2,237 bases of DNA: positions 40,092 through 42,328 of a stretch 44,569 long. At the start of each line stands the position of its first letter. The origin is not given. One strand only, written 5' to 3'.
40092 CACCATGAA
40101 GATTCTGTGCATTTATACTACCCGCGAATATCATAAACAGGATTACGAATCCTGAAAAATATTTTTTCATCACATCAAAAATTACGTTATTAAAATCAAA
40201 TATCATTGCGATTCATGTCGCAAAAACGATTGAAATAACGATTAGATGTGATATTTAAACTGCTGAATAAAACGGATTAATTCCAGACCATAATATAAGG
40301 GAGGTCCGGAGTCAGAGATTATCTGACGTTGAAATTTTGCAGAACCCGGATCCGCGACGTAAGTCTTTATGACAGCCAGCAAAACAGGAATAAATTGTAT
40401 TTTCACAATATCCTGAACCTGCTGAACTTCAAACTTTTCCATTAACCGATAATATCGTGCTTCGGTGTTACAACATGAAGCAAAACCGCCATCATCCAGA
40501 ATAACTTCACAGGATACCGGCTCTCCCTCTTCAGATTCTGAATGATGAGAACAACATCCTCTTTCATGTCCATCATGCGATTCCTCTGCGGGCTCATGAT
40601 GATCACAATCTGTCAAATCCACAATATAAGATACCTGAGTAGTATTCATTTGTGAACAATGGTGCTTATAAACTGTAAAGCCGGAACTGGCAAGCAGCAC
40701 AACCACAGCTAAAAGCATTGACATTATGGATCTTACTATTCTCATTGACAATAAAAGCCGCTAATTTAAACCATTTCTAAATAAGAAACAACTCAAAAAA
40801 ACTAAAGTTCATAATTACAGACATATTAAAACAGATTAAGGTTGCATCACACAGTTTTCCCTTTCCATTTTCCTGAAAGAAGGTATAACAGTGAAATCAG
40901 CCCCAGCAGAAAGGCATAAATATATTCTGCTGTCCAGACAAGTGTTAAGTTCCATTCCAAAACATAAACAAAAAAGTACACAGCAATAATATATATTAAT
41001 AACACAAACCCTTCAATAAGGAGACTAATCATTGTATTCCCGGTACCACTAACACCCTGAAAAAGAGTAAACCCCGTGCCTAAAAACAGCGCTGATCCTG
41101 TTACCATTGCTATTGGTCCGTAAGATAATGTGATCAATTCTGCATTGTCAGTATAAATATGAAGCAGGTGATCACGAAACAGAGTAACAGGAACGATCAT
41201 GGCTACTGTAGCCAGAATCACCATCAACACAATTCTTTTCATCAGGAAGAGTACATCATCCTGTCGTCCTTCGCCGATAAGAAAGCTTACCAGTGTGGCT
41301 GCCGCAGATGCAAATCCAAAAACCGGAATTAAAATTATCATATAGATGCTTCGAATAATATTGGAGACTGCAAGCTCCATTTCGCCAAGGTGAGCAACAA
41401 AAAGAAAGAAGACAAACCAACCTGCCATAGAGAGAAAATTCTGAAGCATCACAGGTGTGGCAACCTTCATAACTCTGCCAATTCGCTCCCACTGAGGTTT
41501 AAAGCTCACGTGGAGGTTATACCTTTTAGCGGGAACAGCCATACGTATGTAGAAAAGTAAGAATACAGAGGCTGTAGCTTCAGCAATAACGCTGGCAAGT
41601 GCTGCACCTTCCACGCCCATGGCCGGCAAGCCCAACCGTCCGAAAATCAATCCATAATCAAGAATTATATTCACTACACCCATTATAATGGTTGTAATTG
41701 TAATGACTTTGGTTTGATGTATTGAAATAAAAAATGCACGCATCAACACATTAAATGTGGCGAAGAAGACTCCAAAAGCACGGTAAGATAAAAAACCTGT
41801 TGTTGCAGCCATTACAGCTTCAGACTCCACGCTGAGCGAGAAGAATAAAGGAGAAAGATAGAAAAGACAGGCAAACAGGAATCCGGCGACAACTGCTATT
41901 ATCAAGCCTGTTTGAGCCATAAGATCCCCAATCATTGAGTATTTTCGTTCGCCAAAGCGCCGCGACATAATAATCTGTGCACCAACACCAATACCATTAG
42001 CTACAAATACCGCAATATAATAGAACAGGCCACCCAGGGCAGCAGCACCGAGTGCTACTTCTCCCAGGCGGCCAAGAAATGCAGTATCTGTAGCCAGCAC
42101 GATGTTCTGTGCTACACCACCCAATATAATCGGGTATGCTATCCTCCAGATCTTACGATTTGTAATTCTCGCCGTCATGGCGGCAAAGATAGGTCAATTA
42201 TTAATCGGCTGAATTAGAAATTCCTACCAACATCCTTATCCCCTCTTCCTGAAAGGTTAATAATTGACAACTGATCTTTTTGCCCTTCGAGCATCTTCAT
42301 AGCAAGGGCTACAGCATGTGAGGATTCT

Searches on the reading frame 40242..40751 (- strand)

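Call 5: search_protein_families(library=pfam, proteins=[window:40242-40751:-])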
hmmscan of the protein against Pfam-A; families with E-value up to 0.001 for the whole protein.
window:40242-40751:- (169 aa): 0 families

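Call 9: search_protein_families(library=ncbifam, proteins=[window:40242-40751:-])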
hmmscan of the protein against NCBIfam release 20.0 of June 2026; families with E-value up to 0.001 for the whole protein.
window:40242-40751:- (169 aa): 1 family
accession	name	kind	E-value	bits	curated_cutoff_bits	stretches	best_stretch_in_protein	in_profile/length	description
NF047658.1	HYC_CC_PP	subfamily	2.6e-08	34.4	28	1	8-73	2-67/131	HYC_CC_PP family protein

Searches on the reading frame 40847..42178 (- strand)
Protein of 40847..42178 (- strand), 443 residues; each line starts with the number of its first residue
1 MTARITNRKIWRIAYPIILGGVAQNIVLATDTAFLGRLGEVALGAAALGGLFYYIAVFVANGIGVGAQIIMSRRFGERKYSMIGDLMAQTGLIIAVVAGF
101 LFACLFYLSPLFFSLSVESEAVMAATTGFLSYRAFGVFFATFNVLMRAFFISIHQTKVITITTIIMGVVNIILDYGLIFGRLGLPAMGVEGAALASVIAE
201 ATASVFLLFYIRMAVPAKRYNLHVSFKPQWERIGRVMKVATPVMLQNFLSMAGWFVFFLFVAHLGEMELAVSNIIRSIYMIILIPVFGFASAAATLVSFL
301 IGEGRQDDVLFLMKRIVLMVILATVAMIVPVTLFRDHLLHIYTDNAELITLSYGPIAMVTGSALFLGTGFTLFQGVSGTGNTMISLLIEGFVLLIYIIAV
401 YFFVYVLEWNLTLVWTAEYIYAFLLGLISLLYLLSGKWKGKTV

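Call 5: search_protein_families(library=pfam, proteins=[window:40847-42178:-])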
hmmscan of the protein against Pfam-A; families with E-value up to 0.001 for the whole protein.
window:40847-42178:- (443 aa): 1 family
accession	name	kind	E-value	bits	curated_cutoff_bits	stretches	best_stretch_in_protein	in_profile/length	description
PF01554.23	MatE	-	7.9e-41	139.9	24.9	2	16-175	1-160/161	MatE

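Call 9: search_protein_families(library=ncbifam, proteins=[window:40847-42178:-])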
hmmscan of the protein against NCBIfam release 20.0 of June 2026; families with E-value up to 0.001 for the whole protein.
window:40847-42178:- (443 aa): 11 families
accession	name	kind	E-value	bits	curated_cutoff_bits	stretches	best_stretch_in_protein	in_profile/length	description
TIGR00797.1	matE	subfamily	2.1e-59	201.4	147.4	1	16-415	1-396/396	MATE family efflux transporter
NF052396.1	MATE_WgkD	equivalog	6.8e-28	97.8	510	1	9-432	4-419/428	tryglysin-associated MATE efflux transporter WgkD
NF001214.0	PRK00187.1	equivalog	5.6e-18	65.2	449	1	9-416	11-424/464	NorM family multidrug efflux MATE transporter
NF041801.1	MATE_SolL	equivalog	1.3e-14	53.9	780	1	8-438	20-451/458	solanimycin export family MATE transporter SolL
NF007690.0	PRK10367.1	equivalog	7.1e-13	48.2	409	1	6-298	7-296/441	MATE family efflux transporter DinF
NF000263.1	MATE_multi_NorM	equivalog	1.9e-11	44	950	1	11-417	21-429/459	multidrug efflux MATE transporter NorM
NF007130.1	PRK09575.1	equivalog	2.5e-11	43.5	445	2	159-353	158-349/435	MATE family efflux transporter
NF007562.1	PRK10189.1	equivalog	3.2e-09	36.1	465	1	7-439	26-463/470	EmmdR/YeeO family multidrug/toxin efflux MATE transporter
NF000131.1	MATE_multi_MepA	equivalog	1.6e-08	34.2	850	1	13-422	21-427/451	multidrug efflux MATE transporter MepA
NF041358.1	GntT_guanitoxin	equivalog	9.7e-08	31.4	525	1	11-350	16-352/438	guanitoxin biosynthesis MATE family efflux transporter GntT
NF000217.1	MATE_multi_FepA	equivalog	0.00075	18.6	900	0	258-430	39-211/443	multidrug efflux MATE transporter FepA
